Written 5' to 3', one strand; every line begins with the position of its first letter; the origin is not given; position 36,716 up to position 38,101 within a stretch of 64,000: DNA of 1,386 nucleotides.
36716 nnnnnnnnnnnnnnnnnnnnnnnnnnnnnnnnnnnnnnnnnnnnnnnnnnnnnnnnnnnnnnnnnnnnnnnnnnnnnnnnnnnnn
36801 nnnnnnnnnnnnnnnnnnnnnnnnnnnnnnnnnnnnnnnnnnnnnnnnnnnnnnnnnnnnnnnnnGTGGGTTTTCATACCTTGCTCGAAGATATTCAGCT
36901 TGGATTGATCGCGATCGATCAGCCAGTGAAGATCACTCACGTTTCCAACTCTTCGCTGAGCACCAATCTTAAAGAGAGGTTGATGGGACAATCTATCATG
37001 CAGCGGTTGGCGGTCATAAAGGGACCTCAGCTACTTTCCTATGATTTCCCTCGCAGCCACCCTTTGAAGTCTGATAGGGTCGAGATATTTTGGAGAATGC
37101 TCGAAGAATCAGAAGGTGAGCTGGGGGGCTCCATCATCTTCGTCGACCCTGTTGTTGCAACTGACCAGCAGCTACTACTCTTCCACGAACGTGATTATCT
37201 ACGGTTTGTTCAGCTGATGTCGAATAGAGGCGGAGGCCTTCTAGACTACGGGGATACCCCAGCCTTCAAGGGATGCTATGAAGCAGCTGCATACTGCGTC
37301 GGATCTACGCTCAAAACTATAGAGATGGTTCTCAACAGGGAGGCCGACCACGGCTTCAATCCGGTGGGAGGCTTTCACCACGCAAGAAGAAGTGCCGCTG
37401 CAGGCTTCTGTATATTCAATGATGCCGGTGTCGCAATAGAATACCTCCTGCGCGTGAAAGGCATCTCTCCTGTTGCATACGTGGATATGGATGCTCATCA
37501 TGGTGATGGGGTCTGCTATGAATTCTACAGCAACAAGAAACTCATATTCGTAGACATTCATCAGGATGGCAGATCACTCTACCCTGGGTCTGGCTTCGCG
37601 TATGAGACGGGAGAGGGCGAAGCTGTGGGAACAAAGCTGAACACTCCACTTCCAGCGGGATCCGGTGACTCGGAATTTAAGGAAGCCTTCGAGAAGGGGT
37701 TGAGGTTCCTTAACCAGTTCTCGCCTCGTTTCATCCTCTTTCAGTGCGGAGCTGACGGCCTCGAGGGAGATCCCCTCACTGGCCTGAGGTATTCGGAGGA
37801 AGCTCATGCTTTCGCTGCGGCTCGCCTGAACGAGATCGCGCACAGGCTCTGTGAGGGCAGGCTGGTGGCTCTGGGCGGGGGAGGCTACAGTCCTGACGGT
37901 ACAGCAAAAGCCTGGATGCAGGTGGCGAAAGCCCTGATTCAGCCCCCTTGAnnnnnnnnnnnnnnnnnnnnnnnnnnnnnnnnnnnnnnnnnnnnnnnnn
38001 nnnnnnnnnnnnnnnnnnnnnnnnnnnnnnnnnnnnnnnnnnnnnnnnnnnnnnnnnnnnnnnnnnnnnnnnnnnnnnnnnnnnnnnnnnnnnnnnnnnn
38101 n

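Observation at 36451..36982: SD-led 32-codon poly-Lys/Arg micro-ORF divergent from an HDAC-family deacetylase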

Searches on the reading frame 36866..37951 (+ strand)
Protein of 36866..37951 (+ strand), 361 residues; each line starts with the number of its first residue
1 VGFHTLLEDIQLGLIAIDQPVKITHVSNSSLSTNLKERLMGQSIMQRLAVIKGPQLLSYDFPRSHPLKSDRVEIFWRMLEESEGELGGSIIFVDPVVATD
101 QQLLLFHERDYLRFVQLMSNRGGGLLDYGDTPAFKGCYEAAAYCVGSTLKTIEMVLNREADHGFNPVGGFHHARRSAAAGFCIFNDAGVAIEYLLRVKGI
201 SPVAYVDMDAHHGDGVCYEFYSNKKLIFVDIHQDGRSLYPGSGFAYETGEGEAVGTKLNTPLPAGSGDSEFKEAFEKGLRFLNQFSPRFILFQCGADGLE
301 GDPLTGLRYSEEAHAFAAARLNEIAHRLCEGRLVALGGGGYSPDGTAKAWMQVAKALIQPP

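Call 7: search_protein_families(library=pfam, proteins=[window:36866-37951:+], max_evalue=1)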
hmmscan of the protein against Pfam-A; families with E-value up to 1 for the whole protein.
window:36866-37951:+ (361 aa): 1 family
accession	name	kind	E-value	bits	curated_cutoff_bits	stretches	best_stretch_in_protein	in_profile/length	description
PF00850.24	Hist_deacetyl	-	1.6e-78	264.6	27.9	1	65-357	1-298/298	Histone deacetylase domain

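Call 18: find_related_loci(query=window:36866-37951:+, collection=genome_contigs, flank=4000)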
Query window:36866-37951:+ (361 aa) in genome_contigs; peptide patterns used: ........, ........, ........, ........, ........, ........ (x = any residue, [..] = any of these).
187 stretches matched a pattern; 65 encode a relative of the query (tblastn E <= 1e-3); 65 distinct loci.
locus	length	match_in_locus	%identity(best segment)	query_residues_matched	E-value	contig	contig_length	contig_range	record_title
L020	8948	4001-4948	59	47-361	2e-123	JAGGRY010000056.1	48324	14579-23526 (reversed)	MAG: Thaumarchaeota archaeon isolate AUK008 PB_MANV_008_c_000000000010, whole genome shotgun sequence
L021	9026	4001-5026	54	25-361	5e-121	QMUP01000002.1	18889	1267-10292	MAG: Candidatus Wolframiiraptor sp. isolate B99-G9 B99_Guay9_scaffold_01929, whole genome shotgun sequence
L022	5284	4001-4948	57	47-361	1e-118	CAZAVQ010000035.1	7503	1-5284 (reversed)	MAG TPA_asm: uncultured Nitrososphaeria archaeon isolate binchicken_co6_180 genome assembly, contig: NODE_12763_length_7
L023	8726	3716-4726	53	19-361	2e-118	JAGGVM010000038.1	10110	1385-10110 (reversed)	MAG: Thaumarchaeota archaeon isolate AUK100 PB_MBMC_054_c_000000000117, whole genome shotgun sequence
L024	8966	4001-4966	57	41-361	2e-118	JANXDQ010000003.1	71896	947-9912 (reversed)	MAG: Aigarchaeota archaeon isolate SKYB129 NODE_3_length_71896_cov_21.754435, whole genome shotgun sequence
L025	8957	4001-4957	57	42-359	3e-113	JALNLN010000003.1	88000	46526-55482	MAG: Candidatus Geocrenenecus dongiae isolate ZZQ.bins.17.201803 NODE_177_length_88000_cov_21.583296, whole genome shotg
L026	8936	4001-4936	56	47-357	2e-112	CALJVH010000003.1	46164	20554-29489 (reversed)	MAG: uncultured archaeon isolate S1_Bin_METABAT__142_1 genome assembly, contig: c_000000086580, whole genome shotgun seq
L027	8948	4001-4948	56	47-361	7e-111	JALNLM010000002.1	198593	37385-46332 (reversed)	MAG: Candidatus Geocrenenecus huangii isolate ZZQ.bins.13.201803 NODE_41_length_198593_cov_22.351551, whole genome shotg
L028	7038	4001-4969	54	40-361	2e-110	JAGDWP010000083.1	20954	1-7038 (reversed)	MAG: Nitrososphaerales archaeon isolate KUA_Bin06 NODE_449_length_20954_cov_15.728025, whole genome shotgun sequence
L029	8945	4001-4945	55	47-360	5e-109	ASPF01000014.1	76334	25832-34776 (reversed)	Candidatus Geocrenenecus sp. JGI 0000106-J15 J0000106J15DRAFT_contig_13_0.14_C, whole genome shotgun sequence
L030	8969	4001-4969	54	40-361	3e-108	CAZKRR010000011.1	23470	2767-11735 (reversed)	MAG TPA_asm: uncultured Nitrososphaeria archaeon isolate SRP104967_co1_24 genome assembly, contig: NODE_720_length_23470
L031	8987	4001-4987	56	31-357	1e-107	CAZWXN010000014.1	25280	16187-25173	MAG TPA_asm: uncultured Nitrososphaeria archaeon isolate SRP104967_co1_10 genome assembly, contig: NODE_643_length_25280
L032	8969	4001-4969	54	40-361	9e-108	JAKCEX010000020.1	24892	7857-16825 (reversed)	MAG: Candidatus Geocrenenecus arthurdayi isolate LGB-05.bin.6 NODE_631_length_24892_cov_91.746306, whole genome shotgun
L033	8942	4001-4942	55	47-359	1e-106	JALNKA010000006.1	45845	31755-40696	MAG: Candidatus Wolframiiraptor sinensis isolate GMQP.bins.13.201907 NODE_153_length_45845_cov_24.898093, whole genome s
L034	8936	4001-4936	56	47-357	3e-106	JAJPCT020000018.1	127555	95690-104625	MAG: Candidatus Wolframiiraptor gerlachensis isolate A8 NODE_54_length_127555_cov_3_698520, whole genome shotgun sequenc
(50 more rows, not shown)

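Call 21: find_homologous_proteins(query=window:36983-37951:+)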
Query window:36983-37951:+ (322 aa): 6418 proteins with E <= 0.001 among 8000 candidates; the best 120 are listed.
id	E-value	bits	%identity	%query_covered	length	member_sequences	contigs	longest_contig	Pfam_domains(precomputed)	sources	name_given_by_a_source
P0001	1.3e-218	743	100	100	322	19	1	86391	PF00850.25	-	-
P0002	1.6e-182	624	84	98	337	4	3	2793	PF00850.25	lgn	-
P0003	8.3e-179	612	81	100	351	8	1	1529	PF00850.25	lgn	-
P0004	2.3e-161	555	83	88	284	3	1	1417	PF00850.25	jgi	-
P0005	1.7e-126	440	59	97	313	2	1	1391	PF00850.25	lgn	-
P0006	2.7e-121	423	59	98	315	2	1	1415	PF00850.25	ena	-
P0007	3.0e-121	423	57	98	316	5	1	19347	PF00850.25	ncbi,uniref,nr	ncbi:MAG TPA: acetoin utilization protein AcuC [Candidatus Caldiarchaeum subterraneum]|uniref:Acetoi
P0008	5.7e-121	422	58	98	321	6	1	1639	PF00850.25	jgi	-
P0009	1.6e-120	421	57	97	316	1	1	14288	PF00850.25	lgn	-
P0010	2.6e-120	420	59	93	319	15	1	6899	PF00850.25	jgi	-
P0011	3.7e-120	419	59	98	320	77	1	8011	PF00850.25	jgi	-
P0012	3.8e-120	419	58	97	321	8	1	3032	PF00850.25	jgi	-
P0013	3.9e-120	419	59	97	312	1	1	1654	PF00850.25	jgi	-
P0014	1.1e-119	418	58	98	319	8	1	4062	PF00850.25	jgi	-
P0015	1.2e-119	418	55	98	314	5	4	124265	PF00850.25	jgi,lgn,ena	jgi:acetoin utilization protein AcuC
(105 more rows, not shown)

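Call 22: find_encoding_contigs(protein=P0002, flank=3000, max_places=6)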
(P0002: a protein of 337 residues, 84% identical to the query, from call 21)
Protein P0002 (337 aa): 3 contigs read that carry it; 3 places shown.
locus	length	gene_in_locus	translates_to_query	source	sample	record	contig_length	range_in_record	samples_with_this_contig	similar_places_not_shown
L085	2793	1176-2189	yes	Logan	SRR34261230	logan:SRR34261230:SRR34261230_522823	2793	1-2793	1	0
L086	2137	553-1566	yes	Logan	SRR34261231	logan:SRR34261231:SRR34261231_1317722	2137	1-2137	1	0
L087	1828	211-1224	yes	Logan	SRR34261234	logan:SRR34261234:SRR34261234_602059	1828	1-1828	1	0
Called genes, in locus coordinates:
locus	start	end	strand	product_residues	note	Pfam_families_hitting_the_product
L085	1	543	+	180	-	?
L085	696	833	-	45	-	-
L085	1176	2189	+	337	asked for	PF00850:Hist_deacetyl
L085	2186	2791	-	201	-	?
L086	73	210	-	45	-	-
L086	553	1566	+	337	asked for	PF00850:Hist_deacetyl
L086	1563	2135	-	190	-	?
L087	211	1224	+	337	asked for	PF00850:Hist_deacetyl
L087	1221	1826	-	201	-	?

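Call 26: find_encoding_contigs(protein=P0124, flank=2500, max_places=4)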
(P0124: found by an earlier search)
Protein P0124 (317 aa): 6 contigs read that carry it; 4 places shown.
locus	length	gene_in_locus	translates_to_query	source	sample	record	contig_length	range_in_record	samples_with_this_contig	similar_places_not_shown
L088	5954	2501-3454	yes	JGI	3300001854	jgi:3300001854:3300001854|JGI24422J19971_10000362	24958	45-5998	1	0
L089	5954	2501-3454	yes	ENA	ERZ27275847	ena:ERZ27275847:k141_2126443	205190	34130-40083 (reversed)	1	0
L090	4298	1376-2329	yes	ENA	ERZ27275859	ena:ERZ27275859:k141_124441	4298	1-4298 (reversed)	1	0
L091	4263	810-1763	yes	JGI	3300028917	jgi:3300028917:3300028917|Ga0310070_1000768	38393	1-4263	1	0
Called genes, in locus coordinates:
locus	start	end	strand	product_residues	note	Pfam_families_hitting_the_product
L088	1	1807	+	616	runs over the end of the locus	?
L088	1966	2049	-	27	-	-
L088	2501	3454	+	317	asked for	PF00850:Hist_deacetyl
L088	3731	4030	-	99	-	-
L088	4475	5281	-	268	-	-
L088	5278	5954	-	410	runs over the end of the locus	PF14397:ATPgrasp_ST (faint), PF02655:ATP-grasp_3, PF02786:CPSase_L_D2 (weak), PF02222:ATP-grasp (weak), PF07478:Dala_Dala_lig_C (weak), PF15632:ATPgrasp_Ter (faint)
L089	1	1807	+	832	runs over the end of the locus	PF03104:DNA_pol_B_exo1, PF13482:RNase_H_2 (faint), PF00136:DNA_pol_B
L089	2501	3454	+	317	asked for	PF00850:Hist_deacetyl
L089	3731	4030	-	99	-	-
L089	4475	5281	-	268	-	-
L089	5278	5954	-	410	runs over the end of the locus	PF14397:ATPgrasp_ST (faint), PF02655:ATP-grasp_3, PF02786:CPSase_L_D2 (weak), PF02222:ATP-grasp (weak), PF07478:Dala_Dala_lig_C (weak), PF15632:ATPgrasp_Ter (faint)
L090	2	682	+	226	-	?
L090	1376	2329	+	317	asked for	PF00850:Hist_deacetyl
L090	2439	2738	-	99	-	-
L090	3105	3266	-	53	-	-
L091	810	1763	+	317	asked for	PF00850:Hist_deacetyl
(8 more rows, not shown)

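Call 27: find_encoding_contigs(protein=P0122, flank=2500, max_places=4)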
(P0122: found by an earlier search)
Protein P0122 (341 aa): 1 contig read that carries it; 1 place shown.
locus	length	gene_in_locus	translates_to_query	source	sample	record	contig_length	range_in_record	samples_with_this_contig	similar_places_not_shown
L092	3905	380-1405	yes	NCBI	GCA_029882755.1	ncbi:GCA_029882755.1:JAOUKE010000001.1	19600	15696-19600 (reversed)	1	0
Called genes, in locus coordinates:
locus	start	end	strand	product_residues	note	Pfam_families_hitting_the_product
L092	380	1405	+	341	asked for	PF00850:Hist_deacetyl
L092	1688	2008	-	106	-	-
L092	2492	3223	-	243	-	-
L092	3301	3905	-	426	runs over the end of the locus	PF14397:ATPgrasp_ST (faint), PF02655:ATP-grasp_3, PF02786:CPSase_L_D2 (faint), PF02222:ATP-grasp (weak), PF07478:Dala_Dala_lig_C (weak), PF15632:ATPgrasp_Ter (weak)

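Call 28: find_encoding_contigs(protein=P0125, flank=2500, max_places=4)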
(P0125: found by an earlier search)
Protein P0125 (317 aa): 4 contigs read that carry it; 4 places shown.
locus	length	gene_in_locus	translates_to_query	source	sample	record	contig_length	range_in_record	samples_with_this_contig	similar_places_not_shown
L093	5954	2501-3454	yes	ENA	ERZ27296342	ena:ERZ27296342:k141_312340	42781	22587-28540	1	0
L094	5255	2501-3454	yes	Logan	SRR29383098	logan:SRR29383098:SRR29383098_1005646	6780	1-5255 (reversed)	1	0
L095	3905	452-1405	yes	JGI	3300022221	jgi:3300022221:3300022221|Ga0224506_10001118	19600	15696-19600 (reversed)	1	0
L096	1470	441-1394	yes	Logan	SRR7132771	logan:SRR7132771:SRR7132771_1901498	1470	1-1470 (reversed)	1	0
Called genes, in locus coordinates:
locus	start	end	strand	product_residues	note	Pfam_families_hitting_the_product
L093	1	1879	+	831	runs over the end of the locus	PF03104:DNA_pol_B_exo1, PF13482:RNase_H_2 (faint), PF00136:DNA_pol_B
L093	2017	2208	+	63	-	-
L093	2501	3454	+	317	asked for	PF00850:Hist_deacetyl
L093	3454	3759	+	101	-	-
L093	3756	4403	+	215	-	-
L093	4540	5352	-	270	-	-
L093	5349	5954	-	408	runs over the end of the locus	PF14397:ATPgrasp_ST (faint), PF02655:ATP-grasp_3, PF02786:CPSase_L_D2 (faint), PF02222:ATP-grasp (weak), PF07478:Dala_Dala_lig_C (weak), PF15632:ATPgrasp_Ter (weak)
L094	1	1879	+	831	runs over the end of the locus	PF03104:DNA_pol_B_exo1, PF13482:RNase_H_2 (faint), PF00136:DNA_pol_B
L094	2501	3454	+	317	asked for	PF00850:Hist_deacetyl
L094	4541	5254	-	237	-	?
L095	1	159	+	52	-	?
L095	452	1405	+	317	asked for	PF00850:Hist_deacetyl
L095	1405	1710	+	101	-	-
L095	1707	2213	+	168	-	-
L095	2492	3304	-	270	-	-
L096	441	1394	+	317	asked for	PF00850:Hist_deacetyl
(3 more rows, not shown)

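Call 54: find_encoding_contigs(protein=P0003, flank=1500, max_places=4)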
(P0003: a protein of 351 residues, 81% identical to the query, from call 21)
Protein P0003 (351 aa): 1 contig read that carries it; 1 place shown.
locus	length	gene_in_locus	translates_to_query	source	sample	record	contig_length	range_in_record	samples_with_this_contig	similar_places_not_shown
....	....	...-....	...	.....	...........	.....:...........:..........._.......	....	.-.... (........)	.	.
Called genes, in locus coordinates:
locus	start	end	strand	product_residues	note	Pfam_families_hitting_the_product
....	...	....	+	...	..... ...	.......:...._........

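Call 55: find_encoding_contigs(protein=P0128, flank=1500, max_places=4)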
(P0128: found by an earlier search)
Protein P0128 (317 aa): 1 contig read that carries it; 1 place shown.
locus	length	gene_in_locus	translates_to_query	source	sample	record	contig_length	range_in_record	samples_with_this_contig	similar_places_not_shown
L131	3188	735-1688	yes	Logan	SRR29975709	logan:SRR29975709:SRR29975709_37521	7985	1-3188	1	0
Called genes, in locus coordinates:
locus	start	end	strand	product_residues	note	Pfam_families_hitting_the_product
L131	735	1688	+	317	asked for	PF00850:Hist_deacetyl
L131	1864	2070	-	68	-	-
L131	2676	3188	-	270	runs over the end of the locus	PF12822:ECF_trnsprt (weak)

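Call 56: find_encoding_contigs(protein=P0133, flank=1500, max_places=4)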
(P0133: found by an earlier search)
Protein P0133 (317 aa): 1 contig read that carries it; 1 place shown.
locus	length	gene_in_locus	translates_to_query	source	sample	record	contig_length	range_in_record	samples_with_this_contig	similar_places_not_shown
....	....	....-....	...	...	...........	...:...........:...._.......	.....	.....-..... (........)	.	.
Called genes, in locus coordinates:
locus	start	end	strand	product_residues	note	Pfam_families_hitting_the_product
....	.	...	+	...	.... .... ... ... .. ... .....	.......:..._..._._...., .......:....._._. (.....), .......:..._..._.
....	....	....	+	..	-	-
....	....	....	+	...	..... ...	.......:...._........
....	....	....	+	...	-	-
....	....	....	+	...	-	-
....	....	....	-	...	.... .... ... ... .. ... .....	-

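Call 57: find_encoding_contigs(protein=P0121, flank=1500, max_places=4)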
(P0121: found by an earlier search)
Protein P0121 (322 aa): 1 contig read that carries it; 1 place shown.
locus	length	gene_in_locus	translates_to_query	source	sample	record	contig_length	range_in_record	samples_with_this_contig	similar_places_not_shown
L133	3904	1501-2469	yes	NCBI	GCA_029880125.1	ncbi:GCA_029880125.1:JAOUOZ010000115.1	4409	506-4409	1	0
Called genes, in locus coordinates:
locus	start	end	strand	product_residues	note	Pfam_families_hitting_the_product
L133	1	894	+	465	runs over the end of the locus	PF00136:DNA_pol_B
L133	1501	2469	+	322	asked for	PF00850:Hist_deacetyl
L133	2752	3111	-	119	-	-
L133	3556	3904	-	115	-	?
